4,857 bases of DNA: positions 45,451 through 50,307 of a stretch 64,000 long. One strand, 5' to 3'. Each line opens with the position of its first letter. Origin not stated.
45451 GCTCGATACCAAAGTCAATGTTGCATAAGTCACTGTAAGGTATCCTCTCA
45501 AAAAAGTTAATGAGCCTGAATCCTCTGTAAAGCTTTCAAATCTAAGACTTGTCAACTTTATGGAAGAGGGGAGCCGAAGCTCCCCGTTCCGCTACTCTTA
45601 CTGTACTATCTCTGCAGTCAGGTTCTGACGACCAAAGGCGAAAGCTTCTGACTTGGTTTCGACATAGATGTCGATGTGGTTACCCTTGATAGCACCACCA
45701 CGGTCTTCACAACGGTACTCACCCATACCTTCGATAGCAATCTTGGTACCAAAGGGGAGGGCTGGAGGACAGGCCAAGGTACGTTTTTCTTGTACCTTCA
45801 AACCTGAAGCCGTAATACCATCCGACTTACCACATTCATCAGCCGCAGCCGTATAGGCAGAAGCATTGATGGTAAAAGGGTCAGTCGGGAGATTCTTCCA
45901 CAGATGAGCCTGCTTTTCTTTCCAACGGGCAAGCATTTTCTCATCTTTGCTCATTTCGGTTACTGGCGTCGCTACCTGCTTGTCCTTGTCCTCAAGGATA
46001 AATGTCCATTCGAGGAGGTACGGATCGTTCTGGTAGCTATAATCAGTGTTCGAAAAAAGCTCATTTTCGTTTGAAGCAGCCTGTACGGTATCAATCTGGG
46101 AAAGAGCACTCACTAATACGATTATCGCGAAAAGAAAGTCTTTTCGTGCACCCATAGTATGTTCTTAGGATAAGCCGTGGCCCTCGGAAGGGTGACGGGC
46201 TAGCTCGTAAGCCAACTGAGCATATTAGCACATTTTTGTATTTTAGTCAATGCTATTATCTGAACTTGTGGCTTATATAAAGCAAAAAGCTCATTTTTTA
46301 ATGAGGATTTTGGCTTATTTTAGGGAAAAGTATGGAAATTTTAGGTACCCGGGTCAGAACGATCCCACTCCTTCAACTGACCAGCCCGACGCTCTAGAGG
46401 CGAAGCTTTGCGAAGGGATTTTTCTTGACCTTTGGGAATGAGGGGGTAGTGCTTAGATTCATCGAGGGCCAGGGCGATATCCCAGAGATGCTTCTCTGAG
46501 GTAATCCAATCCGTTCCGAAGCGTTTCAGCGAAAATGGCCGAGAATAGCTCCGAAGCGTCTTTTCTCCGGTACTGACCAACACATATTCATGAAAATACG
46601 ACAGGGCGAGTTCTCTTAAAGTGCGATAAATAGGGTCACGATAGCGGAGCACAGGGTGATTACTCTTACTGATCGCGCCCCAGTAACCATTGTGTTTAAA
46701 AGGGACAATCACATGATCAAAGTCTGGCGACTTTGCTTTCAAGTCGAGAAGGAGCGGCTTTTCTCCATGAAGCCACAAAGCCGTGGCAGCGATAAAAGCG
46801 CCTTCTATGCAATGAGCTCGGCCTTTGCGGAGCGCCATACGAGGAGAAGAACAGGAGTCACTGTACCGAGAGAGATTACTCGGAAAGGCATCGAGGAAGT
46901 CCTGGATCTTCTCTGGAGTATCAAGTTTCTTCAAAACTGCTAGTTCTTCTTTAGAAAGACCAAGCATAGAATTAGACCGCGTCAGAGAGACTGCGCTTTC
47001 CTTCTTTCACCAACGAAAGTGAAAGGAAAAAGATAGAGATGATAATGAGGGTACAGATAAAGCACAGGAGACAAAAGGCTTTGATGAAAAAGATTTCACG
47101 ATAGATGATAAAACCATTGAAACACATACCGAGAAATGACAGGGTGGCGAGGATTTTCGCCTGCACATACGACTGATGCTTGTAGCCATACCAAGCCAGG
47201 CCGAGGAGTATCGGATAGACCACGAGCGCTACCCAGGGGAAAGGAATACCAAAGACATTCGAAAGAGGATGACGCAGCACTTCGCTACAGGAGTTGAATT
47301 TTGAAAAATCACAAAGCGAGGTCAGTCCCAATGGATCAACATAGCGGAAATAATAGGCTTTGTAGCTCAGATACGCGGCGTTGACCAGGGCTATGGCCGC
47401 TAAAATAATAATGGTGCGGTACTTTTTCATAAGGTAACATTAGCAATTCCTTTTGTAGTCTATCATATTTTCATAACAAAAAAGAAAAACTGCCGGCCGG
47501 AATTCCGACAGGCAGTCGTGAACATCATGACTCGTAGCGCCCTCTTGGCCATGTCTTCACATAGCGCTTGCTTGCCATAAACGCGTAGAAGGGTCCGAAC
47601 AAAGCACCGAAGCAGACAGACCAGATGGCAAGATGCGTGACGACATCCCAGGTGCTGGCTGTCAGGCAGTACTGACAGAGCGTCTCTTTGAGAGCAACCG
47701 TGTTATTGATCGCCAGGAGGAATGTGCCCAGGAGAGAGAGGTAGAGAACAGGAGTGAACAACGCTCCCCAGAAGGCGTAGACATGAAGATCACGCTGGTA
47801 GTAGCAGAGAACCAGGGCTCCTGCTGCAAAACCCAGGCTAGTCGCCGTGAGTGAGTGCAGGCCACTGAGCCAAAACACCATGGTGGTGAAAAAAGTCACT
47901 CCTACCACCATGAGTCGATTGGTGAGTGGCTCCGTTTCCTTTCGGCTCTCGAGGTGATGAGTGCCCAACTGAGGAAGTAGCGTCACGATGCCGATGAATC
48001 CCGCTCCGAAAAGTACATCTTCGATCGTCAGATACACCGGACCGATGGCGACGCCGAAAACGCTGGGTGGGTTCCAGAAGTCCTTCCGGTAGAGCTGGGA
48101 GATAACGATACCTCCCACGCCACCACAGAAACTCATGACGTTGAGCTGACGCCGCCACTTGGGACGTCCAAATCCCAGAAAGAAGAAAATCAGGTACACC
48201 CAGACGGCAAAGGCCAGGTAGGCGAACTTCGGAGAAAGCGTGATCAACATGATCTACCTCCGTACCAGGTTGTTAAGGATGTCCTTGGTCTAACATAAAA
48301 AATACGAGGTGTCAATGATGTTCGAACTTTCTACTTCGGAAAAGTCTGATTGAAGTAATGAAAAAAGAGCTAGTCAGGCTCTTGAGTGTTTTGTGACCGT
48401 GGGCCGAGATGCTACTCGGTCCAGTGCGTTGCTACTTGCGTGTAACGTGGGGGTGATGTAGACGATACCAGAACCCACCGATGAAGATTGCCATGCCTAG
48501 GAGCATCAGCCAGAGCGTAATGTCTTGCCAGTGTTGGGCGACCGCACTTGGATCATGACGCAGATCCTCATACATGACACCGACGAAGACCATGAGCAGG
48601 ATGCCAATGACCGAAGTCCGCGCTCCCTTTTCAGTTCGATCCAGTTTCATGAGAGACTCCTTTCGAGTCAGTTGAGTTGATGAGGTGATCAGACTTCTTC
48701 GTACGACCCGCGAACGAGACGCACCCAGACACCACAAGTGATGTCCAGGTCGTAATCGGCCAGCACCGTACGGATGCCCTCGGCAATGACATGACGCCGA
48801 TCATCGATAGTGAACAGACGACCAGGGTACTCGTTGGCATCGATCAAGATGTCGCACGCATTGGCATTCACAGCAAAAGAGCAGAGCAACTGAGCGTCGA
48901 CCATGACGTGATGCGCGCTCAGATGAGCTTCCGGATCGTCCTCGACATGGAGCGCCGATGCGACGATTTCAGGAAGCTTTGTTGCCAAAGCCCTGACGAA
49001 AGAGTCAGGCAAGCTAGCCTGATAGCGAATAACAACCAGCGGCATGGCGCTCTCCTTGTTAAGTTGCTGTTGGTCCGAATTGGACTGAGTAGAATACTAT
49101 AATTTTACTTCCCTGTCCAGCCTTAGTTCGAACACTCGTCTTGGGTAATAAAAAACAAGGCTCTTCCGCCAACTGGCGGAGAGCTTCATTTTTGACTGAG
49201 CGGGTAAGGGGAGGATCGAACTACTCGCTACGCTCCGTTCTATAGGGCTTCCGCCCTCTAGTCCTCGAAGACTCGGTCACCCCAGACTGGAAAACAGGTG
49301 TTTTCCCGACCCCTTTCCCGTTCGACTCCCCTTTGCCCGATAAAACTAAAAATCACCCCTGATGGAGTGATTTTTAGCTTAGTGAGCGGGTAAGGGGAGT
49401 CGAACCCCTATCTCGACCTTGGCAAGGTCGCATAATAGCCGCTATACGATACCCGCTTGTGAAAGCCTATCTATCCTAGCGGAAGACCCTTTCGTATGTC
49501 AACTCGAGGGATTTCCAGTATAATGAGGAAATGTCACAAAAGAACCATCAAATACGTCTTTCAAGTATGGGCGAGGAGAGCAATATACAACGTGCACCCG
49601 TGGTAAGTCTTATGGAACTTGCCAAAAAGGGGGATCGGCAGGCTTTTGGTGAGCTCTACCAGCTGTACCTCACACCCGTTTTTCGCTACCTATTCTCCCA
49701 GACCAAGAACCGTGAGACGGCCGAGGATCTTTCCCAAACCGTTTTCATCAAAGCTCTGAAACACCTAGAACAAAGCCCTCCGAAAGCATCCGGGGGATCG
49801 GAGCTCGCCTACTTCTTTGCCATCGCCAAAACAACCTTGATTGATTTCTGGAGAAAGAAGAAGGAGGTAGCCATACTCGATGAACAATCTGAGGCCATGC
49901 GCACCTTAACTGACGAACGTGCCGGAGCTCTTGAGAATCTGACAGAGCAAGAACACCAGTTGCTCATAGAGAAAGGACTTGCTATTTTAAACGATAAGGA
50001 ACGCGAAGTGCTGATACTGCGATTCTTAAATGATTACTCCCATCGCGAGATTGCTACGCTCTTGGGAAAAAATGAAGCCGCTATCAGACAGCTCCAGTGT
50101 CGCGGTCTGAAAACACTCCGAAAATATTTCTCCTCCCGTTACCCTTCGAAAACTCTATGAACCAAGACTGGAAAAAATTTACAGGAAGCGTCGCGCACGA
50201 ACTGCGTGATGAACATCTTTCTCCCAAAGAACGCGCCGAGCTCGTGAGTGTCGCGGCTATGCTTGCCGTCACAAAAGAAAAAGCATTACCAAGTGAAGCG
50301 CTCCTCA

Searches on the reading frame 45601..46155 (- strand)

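Call 14: search_protein_families(library=pfam, proteins=[window:45601-46155:-], max_evalue=0.001)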
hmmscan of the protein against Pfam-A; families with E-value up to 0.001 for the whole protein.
window:45601-46155:- (185 aa): 1 family
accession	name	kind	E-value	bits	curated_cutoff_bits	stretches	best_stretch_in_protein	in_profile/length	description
PF06725.17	3D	-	9.8e-11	42.2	23.8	1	132-182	9-69/72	3D domain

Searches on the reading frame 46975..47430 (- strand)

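Call 14: search_protein_families(library=pfam, proteins=[window:46975-47430:-], max_evalue=0.001)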
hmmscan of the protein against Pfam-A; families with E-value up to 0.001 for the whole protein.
window:46975-47430:- (152 aa): 1 family
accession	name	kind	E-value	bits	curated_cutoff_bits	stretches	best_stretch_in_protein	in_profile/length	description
PF07884.19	VKOR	-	4.8e-19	69.3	27.5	1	6-137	2-133/134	Vitamin K epoxide reductase family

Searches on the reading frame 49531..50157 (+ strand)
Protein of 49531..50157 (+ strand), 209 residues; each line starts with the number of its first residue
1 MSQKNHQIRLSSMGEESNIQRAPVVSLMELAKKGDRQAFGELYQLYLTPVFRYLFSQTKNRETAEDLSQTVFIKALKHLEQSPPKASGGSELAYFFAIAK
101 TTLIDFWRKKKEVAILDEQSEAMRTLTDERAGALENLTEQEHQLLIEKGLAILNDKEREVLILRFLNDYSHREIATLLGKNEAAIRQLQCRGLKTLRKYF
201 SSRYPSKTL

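Call 14: search_protein_families(library=pfam, proteins=[window:49531-50157:+], max_evalue=0.001)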
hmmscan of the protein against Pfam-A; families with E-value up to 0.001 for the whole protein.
window:49531-50157:+ (209 aa): 4 families
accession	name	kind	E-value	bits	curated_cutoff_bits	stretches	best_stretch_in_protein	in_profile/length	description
PF04545.22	Sigma70_r4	-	1.7e-12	47.1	24.1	1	150-198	2-50/50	Sigma-70, region 4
PF08281.18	Sigma70_r4_2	-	7.4e-12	45.2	25.7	1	146-196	4-54/54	Sigma-70, region 4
PF04542.20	Sigma70_r2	-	4.1e-10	39.7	24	1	42-111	1-69/71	Sigma-70 region 2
PF07638.17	Sigma70_ECF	-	0.00016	22.1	21.1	0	24-186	4-169/185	ECF sigma factor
